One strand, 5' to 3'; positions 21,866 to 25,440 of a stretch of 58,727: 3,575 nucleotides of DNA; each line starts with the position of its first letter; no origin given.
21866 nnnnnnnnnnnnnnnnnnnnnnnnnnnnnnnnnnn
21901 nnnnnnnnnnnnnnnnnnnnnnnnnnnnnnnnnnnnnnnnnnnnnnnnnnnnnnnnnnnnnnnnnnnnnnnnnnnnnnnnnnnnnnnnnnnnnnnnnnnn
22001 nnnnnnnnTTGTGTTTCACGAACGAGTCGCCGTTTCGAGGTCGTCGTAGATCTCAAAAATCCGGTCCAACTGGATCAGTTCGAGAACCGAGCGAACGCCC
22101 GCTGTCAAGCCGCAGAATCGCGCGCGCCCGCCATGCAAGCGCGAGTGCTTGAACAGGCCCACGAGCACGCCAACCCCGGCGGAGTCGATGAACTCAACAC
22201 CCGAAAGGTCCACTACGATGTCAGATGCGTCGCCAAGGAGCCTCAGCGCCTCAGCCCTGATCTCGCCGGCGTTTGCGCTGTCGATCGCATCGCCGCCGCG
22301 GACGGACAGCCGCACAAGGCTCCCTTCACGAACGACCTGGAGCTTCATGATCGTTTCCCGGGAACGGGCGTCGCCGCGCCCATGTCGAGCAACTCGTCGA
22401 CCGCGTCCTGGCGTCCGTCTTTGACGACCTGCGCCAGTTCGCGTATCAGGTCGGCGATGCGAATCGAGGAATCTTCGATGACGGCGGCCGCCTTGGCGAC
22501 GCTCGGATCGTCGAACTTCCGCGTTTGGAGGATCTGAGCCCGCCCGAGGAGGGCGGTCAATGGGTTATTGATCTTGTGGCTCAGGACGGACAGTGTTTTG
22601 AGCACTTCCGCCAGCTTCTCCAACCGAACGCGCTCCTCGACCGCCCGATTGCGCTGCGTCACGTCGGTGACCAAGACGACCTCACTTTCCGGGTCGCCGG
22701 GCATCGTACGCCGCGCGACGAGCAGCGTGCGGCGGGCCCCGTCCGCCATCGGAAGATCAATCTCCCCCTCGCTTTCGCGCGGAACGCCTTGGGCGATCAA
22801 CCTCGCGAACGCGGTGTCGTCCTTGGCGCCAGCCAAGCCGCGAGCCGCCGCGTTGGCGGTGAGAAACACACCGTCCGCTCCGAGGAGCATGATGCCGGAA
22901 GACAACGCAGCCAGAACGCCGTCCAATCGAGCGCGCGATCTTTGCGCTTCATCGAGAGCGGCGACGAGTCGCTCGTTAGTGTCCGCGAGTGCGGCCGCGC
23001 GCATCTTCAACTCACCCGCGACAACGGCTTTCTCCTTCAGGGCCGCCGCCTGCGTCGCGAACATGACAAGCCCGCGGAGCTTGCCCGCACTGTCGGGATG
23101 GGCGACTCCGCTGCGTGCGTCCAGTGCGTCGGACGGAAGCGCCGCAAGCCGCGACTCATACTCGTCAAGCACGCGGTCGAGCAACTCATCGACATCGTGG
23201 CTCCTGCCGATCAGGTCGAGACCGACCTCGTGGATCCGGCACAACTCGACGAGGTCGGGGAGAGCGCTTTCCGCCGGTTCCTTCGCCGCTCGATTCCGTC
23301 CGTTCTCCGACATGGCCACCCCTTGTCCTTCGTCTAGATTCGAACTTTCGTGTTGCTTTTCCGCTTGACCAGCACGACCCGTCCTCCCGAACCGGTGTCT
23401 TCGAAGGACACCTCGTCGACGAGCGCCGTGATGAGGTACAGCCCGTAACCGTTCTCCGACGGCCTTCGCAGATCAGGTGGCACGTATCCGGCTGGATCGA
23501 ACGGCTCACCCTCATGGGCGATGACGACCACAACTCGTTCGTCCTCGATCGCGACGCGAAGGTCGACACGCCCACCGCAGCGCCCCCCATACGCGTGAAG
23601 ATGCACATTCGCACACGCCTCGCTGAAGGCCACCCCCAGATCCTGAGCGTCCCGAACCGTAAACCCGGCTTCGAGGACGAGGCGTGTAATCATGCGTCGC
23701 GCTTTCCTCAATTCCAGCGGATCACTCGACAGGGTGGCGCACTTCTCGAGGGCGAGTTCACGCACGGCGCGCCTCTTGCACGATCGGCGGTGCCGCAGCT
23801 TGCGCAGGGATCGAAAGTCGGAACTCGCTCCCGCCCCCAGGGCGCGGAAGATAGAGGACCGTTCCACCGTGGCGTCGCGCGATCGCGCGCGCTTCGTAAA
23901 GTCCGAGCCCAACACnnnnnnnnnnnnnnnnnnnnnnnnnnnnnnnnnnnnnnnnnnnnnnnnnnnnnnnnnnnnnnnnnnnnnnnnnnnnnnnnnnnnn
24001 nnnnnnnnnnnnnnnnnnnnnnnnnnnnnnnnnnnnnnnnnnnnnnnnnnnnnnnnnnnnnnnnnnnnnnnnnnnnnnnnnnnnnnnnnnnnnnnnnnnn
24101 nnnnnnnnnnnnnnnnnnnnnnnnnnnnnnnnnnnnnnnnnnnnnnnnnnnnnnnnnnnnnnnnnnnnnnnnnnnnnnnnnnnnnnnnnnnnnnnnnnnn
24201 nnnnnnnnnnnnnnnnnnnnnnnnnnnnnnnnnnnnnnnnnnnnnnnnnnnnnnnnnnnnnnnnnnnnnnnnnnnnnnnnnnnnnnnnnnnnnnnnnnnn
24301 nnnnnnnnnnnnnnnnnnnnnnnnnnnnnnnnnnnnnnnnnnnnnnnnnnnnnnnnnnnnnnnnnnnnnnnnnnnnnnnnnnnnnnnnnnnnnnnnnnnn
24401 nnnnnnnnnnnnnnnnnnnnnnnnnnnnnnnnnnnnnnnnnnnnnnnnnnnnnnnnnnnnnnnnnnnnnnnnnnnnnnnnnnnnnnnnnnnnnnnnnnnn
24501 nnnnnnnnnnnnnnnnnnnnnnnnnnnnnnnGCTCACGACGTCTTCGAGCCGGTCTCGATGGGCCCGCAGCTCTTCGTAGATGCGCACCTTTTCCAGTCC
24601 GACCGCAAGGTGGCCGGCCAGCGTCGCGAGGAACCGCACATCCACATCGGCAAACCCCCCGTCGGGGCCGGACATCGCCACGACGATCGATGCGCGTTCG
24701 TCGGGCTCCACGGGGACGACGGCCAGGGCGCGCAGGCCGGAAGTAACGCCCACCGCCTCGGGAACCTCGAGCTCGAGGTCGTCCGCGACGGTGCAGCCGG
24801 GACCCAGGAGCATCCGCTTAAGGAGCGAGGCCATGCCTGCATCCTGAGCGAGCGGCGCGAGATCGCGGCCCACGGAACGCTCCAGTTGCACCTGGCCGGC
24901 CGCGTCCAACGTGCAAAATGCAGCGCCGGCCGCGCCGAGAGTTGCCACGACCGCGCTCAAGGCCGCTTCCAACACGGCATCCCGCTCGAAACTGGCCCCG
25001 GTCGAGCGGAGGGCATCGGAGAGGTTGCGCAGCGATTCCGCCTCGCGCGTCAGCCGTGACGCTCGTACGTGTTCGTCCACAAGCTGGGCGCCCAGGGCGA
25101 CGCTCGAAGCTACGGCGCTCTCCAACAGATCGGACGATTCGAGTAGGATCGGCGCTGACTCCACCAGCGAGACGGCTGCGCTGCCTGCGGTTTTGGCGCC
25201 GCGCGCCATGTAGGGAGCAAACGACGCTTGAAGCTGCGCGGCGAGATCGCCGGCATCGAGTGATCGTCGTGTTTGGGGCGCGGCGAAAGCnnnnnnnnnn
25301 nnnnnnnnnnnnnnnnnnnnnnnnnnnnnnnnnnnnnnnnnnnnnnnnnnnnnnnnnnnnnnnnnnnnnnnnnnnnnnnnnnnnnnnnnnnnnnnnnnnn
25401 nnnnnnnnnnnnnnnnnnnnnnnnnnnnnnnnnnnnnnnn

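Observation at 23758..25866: MglA-type Ras-like GTPase domain fused to a GAF-histidine kinase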

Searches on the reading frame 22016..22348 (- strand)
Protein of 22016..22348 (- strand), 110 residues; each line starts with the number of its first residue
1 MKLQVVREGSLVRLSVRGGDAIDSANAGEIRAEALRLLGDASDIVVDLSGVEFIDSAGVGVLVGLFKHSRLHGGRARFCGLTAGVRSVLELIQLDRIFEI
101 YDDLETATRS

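Call 3: search_protein_families(library=pfam, proteins=[window:22016-22348:-], max_evalue=0.01)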
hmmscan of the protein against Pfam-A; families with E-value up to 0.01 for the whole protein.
window:22016-22348:- (110 aa): 2 families
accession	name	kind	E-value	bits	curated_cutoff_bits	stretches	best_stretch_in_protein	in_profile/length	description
PF01740.26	STAS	-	2.3e-19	69.6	22.6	1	18-107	15-106/106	STAS domain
PF13466.11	STAS_2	-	5.7e-15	55.7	29.2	1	21-95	6-80/80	STAS domain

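Call 4: search_protein_families(library=ncbifam, proteins=[window:22016-22348:-], max_evalue=0.01)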
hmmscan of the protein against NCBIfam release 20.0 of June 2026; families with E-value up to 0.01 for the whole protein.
window:22016-22348:- (110 aa): 3 families
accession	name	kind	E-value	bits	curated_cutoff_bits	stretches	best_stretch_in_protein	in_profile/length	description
TIGR00377.1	ant_ant_sig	superfamily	5.7e-17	61.6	53.45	1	2-105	4-107/108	anti-sigma factor antagonist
TIGR02886.1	spore_II_AA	equivalog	2.2e-13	50.1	114.75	1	21-107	17-105/106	anti-sigma F factor antagonist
NF033618.0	mlaB_1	equivalog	7.7e-06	26.3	90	1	45-97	39-91/94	lipid asymmetry maintenance protein MlaB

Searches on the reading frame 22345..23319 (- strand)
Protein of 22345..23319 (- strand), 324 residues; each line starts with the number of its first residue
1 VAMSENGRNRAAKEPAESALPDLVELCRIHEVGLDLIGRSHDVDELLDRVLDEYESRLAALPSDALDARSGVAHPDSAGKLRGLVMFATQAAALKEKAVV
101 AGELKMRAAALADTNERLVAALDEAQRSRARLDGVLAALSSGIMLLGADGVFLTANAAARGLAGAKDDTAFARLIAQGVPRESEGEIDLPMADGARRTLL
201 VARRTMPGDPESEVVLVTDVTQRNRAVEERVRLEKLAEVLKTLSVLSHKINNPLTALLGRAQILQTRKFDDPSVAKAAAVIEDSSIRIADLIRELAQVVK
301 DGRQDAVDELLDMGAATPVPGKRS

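Call 3: search_protein_families(library=pfam, proteins=[window:22345-23319:-], max_evalue=0.01)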
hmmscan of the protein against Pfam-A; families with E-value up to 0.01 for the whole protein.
window:22345-23319:- (324 aa): 2 families
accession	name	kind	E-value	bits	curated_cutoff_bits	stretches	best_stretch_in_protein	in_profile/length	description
PF00512.31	HisKA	-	2.8e-09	37.3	26.9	1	242-297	5-59/66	His Kinase A (phospho-acceptor) domain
PF08448.16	PAS_4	-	0.0013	19.4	23.1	0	137-187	2-52/110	PAS fold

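Call 4: search_protein_families(library=ncbifam, proteins=[window:22345-23319:-], max_evalue=0.01)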
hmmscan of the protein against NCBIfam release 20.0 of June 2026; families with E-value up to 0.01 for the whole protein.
window:22345-23319:- (324 aa): 13 families
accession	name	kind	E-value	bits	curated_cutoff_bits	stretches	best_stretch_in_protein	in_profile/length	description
NF008468.0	PRK11360.1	equivalog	2.7e-10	39.2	646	1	186-300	341-456/616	two-component system sensor histidine kinase AtoS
NF046044.1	PnpS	equivalog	4.4e-09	35.8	400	1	102-300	27-232/390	two-component system histidine kinase PnpS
TIGR02966.1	phoR_proteo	equivalog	5.8e-07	28.8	334.2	1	130-298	6-174/333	phosphate regulon sensor histidine kinase PhoR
NF047466.1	hybrid_RR_LvrB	exception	4.1e-06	26.2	500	1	220-303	132-216/377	hybrid histidine kinase/response regulator LvrB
NF047497.1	HK_LIC_12097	equivalog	1.5e-05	23.9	500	1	214-303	125-216/367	LIC_12097 family sensor histidine kinase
NF008312.0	PRK11100.1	equivalog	1.9e-05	23.7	356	1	225-297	241-313/477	two-component system sensor histidine kinase CreC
NF033092.0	HK_WalK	equivalog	0.00023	19.9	725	1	103-300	231-434/594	cell wall metabolism sensor histidine kinase WalK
NF008293.1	PRK11073.1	equivalog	0.00026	20.4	240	1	197-302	90-192/349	nitrogen regulation protein NR(II)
NF053867.1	SprKinKinDBac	equivalog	0.00029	19.4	775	1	215-296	265-342/500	sporulation kinase KinD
NF008235.0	PRK11006.1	equivalog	0.00081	18.4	390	1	202-300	176-265/431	phosphate regulon sensor histidine kinase PhoR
NF047874.1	MASE3_PAS_HK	subfamily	0.00091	18.1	560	0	100-170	235-304/655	MASE3 domain-containing sensor histidine kinase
NF047794.1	HisKinPtgB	equivalog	0.0051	15.1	1000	1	226-305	428-510/656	two-component system sensor histidine kinase PgtB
NF046020.1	HisKinCckABruc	equivalog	0.0088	13.9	1000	1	209-297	450-538/868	cell cycle histidine kinase CckA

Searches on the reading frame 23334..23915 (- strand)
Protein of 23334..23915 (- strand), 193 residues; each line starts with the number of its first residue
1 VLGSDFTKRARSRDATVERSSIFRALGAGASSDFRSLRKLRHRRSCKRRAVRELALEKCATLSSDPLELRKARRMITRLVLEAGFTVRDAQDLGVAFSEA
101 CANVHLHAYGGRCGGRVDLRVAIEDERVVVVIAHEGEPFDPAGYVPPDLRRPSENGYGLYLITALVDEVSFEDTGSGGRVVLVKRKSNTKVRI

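Call 3: search_protein_families(library=pfam, proteins=[window:23334-23915:-], max_evalue=0.01)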
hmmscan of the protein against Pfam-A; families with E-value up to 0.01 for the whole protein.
window:23334-23915:- (193 aa): 2 families
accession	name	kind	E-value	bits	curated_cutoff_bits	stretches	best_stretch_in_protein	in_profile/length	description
PF13581.12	HATPase_c_2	-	5.9e-24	84.9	27.4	1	63-184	2-127/127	Histidine kinase-like ATPase domain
PF02518.31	HATPase_c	-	0.0069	17.2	26.4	0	89-180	2-102/111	Histidine kinase-, DNA gyrase B-, and HSP90-like ATPase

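Call 4: search_protein_families(library=ncbifam, proteins=[window:23334-23915:-], max_evalue=0.01)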
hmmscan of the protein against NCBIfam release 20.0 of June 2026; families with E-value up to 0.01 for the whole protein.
window:23334-23915:- (193 aa): 4 families
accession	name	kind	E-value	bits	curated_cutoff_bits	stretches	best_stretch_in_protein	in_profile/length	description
NF003144.0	PRK04069.1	equivalog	1.3e-16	60.4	145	1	78-191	28-148/161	anti-sigma B factor RsbW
NF041045.1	RsbA_anti_sig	subfamily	1.4e-15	57.4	210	1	43-181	165-299/303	anti-sigma factor RsbA family regulatory protein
TIGR01924.1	rsbW_low_gc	equivalog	2.7e-13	49.6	155.05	1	79-186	29-143/159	anti-sigma B factor RsbW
TIGR01925.2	spIIAB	equivalog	9e-10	38.6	135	1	68-185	13-135/137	anti-sigma F factor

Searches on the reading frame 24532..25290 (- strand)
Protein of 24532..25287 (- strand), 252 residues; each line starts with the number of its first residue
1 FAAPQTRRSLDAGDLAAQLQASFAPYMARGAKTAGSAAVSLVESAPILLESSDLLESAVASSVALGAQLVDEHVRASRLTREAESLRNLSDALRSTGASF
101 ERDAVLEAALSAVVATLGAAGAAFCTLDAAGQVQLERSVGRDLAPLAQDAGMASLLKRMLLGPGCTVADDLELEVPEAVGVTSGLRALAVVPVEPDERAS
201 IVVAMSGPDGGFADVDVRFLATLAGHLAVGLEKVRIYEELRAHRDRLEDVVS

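Call 6: search_protein_families(library=pfam, proteins=[window:24532-25287:-], max_evalue=10)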
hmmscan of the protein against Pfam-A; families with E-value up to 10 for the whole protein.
seq(252 aa): 4 families
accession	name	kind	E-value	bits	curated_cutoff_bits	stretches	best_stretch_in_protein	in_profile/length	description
PF13185.12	GAF_2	-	8.6e-06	26.4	28.6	1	103-232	5-136/136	GAF domain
PF13492.12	GAF_3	-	0.00013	22.8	27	1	103-232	3-128/129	GAF domain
PF01590.32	GAF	-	0.17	12.8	22.4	1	102-230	2-132/133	GAF domain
PF06016.17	Reovirus_L2_8th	-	0.22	12.1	27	1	19-65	5-52/66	Reovirus core-spike protein lambda-2 (L2), C-terminal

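Call 52: search_protein_families(library=ncbifam, proteins=[window:24567-25290:-], max_evalue=0.01)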
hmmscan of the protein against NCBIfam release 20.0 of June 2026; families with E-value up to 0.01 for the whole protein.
window:24567-25290:- (241 aa): 0 families

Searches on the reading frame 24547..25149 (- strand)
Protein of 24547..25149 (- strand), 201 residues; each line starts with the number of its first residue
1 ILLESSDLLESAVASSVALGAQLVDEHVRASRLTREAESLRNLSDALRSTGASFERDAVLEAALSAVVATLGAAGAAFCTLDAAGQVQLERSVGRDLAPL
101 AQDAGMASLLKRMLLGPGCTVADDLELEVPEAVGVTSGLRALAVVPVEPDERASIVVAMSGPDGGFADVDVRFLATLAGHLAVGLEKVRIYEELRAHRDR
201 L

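Call 75: predict_structure(alignment_id=A5)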
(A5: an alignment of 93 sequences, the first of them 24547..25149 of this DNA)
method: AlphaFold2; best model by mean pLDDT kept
length: 201 residues; sequences in the alignment: 93
mean_pLDDT: 91.7   pTM: 0.83
mean pLDDT of the five models: 91.7, 91.5, 91.3, 89.4, 89.2
residues with pLDDT >= 90: 159; 70-90: 33; 50-70: 9; < 50: 0
segments of 3 or more residues with pLDDT < 50: none
pLDDT, mean of each block of 10 residues (from residue 1): 70 92 93 93 85 80 96 97 93 96 96 94 95 94 92 95 94 96 91 91 91
secondary structure, 60 per line:
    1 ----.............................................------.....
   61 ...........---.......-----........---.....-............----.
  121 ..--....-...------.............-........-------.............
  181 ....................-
elements in order: H5-49 H56-71 E75-81 E87-94 H98-102 H104-115 E120-122 H125-128 E139-148 E153-160 H168-200

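Call 77: fold_search(model_id=the predicted structure, library=pdb)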
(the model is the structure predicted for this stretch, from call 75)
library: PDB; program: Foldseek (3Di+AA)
matches with E <= 10: 1126; with E <= 0.001: 328
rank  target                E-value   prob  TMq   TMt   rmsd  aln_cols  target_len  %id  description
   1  6oap_A                7.6e-08  1.00  0.65  0.46   4.5       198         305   15  Crystal structure of a dual sensor histidine kinase in the green-light absorbing Pg state (released 2019-09-18)
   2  6oaq_B                9.8e-08  1.00  0.64  0.46   4.9       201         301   14  Crystal structure of a dual sensor histidine kinase in BeF3- bound state (released 2019-09-18)
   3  6oap_B                1.7e-07  1.00  0.62  0.44   4.4       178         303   16  Crystal structure of a dual sensor histidine kinase in the green-light absorbing Pg state (released 2019-09-18)
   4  3p01_A                1.9e-07  1.00  0.65  0.73   3.6       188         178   16  Crystal structure of two-component response regulator from Nostoc sp. PCC 7120 (released 2010-10-06)
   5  6oei                  2.2e-07  1.00  0.63  0.54   5.4       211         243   15  Yeast Spc42 N-terminal coiled-coil fused to PDB: 3K2N (released 2019-04-24)
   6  6ob8_A                2.7e-07  1.00  0.65  0.46   4.6       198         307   15  Crystal structure of a dual sensor histidine kinase in green light illuminated state (released 2019-09-18)
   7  6ob8_B                7.0e-07  1.00  0.62  0.43   4.4       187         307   15  Crystal structure of a dual sensor histidine kinase in green light illuminated state (released 2019-09-18)
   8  3cit_A                1.1e-06  1.00  0.59  0.74   3.6       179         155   18  Crystal structure of the GAF domain of a putative sensor histidine kinase from Pseudomonas syringae pv. tomato (released 2008-05-13)
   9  3p01_B                1.5e-06  1.00  0.59  0.67   4.2       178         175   15  Crystal structure of two-component response regulator from Nostoc sp. PCC 7120 (released 2010-10-06)
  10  3k2n_A                1.9e-06  1.00  0.57  0.64   4.7       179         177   14  The crystal structure of sigma-54-dependent transcriptional regulator domain from Chlorobium Tepidum TLS (released 2010-01-19)
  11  6oaq_A                2.1e-06  1.00  0.66  0.45   3.9       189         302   13  Crystal structure of a dual sensor histidine kinase in BeF3- bound state (released 2019-09-18)
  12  2y79_B                2.5e-06  1.00  0.53  0.69   4.0       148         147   18  STRUCTURE OF THE FIRST GAF DOMAIN E87A MUTANT OF MYCOBACTERIUM TUBERCULOSIS DOSS (released 2011-02-16)
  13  2y8h_B                2.6e-06  1.00  0.51  0.67   4.2       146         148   18  STRUCTURE OF THE FIRST GAF DOMAIN E87G MUTANT OF MYCOBACTERIUM TUBERCULOSIS DOSS (released 2011-02-23)
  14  3cit_B                3.0e-06  1.00  0.55  0.70   4.3       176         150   20  Crystal structure of the GAF domain of a putative sensor histidine kinase from Pseudomonas syringae pv. tomato (released 2008-05-13)
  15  3hcy_B                3.6e-06  1.00  0.53  0.72   3.4       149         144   19  The crystal structure of the domain of putative two-component sensor histidine kinase protein from Sinorhizobium melil (released 2009-05-26)
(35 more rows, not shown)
